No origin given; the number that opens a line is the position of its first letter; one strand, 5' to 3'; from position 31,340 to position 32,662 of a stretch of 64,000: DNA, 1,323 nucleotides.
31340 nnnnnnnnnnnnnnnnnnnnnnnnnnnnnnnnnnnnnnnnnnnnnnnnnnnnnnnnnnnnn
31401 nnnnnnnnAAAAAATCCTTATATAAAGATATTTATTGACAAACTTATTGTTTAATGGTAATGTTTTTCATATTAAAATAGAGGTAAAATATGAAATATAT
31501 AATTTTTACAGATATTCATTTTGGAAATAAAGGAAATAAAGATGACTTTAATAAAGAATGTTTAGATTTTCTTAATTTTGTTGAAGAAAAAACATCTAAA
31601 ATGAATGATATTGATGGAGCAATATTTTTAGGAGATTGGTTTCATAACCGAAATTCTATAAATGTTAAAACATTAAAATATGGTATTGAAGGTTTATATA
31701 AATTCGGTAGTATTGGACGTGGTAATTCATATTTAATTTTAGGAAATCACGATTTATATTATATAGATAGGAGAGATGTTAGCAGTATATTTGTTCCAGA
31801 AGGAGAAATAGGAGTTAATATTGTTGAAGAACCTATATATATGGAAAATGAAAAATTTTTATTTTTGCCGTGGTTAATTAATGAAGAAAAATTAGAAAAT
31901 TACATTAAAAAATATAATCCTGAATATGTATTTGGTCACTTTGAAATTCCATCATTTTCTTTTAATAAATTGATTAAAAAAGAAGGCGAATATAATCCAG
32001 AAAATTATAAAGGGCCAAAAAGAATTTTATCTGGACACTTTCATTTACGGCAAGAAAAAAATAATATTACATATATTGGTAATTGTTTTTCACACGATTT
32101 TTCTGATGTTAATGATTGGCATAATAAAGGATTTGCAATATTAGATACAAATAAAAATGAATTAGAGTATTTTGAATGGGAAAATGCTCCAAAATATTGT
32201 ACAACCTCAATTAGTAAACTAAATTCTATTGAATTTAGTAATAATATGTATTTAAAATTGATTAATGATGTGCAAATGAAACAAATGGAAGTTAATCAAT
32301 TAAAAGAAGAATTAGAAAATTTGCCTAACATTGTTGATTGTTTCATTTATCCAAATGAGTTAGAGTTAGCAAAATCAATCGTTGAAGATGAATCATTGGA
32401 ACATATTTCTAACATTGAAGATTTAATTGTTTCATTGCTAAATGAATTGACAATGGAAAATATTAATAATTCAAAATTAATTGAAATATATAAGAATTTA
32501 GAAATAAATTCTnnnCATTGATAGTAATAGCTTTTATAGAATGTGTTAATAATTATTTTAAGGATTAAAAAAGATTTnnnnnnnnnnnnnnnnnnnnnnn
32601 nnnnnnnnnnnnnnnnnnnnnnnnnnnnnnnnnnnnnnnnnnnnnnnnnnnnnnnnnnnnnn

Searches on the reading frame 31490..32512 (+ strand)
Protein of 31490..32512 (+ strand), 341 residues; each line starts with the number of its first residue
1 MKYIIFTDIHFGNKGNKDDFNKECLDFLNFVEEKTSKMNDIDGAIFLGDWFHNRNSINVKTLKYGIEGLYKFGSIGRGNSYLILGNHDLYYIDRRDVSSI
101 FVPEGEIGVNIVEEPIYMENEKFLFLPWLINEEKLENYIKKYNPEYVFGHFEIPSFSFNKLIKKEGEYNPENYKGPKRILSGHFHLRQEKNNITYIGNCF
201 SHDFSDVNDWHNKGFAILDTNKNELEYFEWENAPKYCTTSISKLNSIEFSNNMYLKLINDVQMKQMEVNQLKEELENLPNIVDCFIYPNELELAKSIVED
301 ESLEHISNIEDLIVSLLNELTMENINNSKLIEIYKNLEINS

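Call 28: search_protein_families(library=pfam, proteins=[window:31490-32512:+], max_evalue=0.001)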
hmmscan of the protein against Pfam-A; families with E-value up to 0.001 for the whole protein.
window:31490-32512:+ (341 aa): 1 family
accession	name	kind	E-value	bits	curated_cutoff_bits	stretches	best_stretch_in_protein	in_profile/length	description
PF00149.33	Metallophos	-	1.3e-07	32.7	21.5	1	1-185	1-189/191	Calcineurin-like phosphoesterase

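Call 69: search_protein_families(library=ncbifam, proteins=[window:31490-32512:+], max_evalue=0.01)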
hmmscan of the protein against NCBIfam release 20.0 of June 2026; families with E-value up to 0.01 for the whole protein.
window:31490-32512:+ (341 aa): 1 family
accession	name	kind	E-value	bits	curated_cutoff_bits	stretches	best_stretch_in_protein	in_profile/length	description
TIGR00619.1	sbcd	subfamily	0.00033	20.5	77.65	1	4-89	4-87/252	exonuclease subunit SbcD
